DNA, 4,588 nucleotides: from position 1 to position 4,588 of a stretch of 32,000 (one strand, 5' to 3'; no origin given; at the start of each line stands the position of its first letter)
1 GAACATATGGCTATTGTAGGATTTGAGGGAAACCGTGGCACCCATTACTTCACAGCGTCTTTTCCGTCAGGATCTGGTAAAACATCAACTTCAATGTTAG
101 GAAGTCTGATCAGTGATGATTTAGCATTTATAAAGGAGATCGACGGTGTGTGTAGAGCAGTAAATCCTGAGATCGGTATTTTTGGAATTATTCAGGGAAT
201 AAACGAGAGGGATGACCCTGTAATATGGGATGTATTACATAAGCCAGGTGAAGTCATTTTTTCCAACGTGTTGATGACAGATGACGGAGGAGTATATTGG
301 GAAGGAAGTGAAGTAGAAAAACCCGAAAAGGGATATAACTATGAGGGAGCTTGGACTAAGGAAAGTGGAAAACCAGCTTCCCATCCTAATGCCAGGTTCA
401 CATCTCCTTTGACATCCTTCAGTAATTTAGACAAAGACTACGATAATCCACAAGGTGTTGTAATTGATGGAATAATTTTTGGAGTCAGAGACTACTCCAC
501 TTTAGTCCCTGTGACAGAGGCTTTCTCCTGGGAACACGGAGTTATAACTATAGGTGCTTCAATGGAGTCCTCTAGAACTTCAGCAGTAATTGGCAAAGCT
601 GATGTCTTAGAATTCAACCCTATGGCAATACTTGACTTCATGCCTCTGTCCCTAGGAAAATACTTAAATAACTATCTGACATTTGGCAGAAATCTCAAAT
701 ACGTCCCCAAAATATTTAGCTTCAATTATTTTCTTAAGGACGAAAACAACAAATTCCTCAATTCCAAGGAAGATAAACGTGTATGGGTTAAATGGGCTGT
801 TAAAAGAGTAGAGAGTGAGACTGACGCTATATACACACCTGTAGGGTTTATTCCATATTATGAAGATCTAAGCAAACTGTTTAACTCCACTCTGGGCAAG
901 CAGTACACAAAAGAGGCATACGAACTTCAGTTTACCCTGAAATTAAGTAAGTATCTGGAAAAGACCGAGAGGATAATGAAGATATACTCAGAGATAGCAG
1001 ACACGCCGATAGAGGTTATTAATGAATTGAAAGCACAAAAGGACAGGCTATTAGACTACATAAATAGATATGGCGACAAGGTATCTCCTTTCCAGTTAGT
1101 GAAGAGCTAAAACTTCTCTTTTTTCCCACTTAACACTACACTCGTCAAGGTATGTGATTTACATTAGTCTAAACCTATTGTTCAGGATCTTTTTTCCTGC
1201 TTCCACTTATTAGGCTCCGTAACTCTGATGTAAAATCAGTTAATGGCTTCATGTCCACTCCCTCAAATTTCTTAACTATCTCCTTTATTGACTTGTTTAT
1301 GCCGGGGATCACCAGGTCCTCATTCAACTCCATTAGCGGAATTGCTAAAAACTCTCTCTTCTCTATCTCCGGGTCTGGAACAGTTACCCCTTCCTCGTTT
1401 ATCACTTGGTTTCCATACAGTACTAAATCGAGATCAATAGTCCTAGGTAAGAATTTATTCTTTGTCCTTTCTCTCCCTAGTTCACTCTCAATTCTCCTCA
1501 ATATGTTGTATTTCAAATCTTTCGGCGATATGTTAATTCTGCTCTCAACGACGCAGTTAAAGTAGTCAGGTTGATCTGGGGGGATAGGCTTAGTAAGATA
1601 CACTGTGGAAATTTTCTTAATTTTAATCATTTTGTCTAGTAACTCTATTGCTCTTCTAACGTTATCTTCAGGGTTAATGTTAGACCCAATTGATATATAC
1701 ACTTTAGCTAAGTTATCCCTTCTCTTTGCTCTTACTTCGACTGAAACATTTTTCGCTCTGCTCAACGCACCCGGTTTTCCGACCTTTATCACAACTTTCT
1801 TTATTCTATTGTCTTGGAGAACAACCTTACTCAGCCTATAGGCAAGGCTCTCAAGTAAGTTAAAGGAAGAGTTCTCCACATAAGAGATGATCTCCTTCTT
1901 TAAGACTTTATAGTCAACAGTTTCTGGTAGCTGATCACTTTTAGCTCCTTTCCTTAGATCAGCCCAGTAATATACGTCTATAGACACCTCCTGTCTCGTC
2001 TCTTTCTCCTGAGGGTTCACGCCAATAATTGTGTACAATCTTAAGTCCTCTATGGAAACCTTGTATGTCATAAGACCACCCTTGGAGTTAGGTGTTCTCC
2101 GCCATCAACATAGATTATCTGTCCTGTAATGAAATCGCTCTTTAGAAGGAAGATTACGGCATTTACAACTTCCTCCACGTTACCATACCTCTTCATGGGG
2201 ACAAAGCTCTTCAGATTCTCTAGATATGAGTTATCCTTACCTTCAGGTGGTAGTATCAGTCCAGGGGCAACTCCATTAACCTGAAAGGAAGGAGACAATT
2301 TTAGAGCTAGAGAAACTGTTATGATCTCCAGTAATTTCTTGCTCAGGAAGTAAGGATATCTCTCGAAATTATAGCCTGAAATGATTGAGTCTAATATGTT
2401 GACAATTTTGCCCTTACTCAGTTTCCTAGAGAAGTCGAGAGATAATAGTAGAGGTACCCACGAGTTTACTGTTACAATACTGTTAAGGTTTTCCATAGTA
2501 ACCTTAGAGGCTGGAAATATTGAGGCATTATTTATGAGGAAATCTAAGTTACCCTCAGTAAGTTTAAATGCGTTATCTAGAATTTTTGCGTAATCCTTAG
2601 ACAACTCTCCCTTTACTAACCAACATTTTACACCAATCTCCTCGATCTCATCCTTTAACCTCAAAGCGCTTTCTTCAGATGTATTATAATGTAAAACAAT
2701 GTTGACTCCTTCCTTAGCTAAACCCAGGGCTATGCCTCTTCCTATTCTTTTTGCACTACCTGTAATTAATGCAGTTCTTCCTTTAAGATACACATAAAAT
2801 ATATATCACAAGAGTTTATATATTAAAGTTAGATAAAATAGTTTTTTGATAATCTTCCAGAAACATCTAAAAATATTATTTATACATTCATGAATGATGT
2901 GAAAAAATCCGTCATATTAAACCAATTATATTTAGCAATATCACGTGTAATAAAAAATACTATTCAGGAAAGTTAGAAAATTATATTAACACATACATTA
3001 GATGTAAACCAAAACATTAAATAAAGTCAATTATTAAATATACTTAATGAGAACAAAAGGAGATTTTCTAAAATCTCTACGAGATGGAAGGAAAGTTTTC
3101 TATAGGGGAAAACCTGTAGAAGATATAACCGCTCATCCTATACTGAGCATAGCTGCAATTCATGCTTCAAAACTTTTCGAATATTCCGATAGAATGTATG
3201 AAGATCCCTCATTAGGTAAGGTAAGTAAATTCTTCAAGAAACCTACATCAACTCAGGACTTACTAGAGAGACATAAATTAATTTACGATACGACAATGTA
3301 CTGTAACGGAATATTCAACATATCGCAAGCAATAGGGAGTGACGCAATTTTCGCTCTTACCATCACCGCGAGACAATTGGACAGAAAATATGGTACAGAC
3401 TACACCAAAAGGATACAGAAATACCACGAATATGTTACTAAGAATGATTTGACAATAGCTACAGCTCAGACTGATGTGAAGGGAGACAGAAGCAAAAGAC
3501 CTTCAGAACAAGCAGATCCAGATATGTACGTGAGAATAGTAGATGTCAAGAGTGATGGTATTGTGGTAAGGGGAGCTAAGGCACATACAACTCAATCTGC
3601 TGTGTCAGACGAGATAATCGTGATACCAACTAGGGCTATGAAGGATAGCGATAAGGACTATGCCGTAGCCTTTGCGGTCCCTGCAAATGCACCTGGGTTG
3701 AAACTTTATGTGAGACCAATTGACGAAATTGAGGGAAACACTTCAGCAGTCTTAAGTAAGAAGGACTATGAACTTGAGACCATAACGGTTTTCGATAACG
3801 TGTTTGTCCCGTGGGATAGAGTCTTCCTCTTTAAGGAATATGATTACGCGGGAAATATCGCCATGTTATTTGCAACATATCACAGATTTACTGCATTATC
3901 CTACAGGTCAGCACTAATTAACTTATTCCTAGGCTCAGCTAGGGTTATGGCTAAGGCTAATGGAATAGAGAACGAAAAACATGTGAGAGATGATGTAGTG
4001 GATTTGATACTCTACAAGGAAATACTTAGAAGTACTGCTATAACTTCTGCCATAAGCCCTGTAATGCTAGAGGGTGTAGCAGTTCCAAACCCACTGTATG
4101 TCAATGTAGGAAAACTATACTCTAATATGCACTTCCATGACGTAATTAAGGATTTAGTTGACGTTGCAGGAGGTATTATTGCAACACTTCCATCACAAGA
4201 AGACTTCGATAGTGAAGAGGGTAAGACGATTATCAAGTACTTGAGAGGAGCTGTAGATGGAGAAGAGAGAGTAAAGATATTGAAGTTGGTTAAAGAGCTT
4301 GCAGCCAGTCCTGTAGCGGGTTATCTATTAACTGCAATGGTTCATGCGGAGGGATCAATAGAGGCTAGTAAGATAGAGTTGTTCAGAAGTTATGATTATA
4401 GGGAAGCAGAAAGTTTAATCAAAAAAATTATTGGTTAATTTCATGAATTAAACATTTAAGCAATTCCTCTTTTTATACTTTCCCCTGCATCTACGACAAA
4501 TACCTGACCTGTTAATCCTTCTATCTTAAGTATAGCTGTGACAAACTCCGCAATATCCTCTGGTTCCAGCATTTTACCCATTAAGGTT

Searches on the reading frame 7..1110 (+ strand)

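Call 23: search_protein_families(library=pfam, proteins=[window:7-1110:+], max_evalue=0.001)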
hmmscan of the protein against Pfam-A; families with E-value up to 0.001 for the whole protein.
window:7-1110:+ (367 aa): 1 family
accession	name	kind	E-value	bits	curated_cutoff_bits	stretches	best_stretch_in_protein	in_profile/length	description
PF00821.23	PEPCK_GTP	-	8.1e-109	364.1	23.8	1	1-347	6-357/357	Phosphoenolpyruvate carboxykinase C-terminal P-loop domain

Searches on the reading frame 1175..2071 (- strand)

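Call 23: search_protein_families(library=pfam, proteins=[window:1175-2071:-], max_evalue=0.001)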
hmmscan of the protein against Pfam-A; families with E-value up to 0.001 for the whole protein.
window:1175-2071:- (298 aa): 2 families
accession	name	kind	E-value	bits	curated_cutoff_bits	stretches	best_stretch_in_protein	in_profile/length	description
PF01288.25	HPPK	-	1.6e-30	106.3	25.7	1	125-250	1-115/116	7,8-dihydro-6-hydroxymethylpterin-pyrophosphokinase (HPPK)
PF02152.23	FolB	-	4.5e-30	104.9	31.8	1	5-113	1-112/113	Dihydroneopterin aldolase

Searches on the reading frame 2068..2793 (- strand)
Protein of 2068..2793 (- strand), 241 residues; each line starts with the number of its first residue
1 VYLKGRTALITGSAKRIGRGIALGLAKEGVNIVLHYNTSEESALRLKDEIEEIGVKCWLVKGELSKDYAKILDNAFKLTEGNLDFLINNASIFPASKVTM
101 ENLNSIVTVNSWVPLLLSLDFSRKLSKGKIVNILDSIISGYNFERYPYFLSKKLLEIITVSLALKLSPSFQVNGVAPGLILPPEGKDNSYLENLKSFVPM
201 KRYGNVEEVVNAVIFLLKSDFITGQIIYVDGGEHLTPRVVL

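Call 23: search_protein_families(library=pfam, proteins=[window:2068-2793:-], max_evalue=0.001)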
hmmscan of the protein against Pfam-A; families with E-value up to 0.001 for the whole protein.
window:2068-2793:- (241 aa): 3 families
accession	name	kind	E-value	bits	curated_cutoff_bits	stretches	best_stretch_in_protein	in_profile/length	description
PF13561.12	adh_short_C2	-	8.1e-27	94.8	27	1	14-233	3-235/236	Enoyl-(Acyl carrier protein) reductase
PF00106.31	adh_short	-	3.7e-21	76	26.6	1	7-181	2-183/195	short chain dehydrogenase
PF23441.1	SDR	-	0.00012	22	27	1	158-235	173-257/258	SDR-like rossmann domain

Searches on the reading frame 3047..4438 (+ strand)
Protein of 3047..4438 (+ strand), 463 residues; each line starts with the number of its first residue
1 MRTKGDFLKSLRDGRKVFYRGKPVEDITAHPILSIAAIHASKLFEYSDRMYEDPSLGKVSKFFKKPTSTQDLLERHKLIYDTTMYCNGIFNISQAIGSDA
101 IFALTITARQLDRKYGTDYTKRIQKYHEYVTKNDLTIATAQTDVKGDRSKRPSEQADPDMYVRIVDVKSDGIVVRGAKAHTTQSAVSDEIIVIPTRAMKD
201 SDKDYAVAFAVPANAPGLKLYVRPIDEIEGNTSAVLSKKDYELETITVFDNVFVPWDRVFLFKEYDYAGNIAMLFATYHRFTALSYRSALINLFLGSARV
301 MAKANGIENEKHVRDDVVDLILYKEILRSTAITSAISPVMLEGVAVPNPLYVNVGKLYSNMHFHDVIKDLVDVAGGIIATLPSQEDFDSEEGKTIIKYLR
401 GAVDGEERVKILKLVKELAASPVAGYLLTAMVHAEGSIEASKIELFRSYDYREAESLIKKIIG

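Call 23: search_protein_families(library=pfam, proteins=[window:3047-4438:+], max_evalue=0.001)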
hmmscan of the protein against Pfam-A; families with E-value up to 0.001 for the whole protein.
window:3047-4438:+ (463 aa): 3 families
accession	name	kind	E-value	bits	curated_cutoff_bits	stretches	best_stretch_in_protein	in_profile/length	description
PF11794.13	HpaB_N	-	1.3e-81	274.6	35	1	3-261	1-270/270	4-hydroxyphenylacetate 3-hydroxylase N terminal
PF03241.18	HpaB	-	9.9e-54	182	25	1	268-462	1-201/202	4-hydroxyphenylacetate 3-hydroxylase C terminal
PF02770.24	Acyl-CoA_dh_M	-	5.4e-05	23.7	33.3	1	165-228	21-81/97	Acyl-CoA dehydrogenase, middle domain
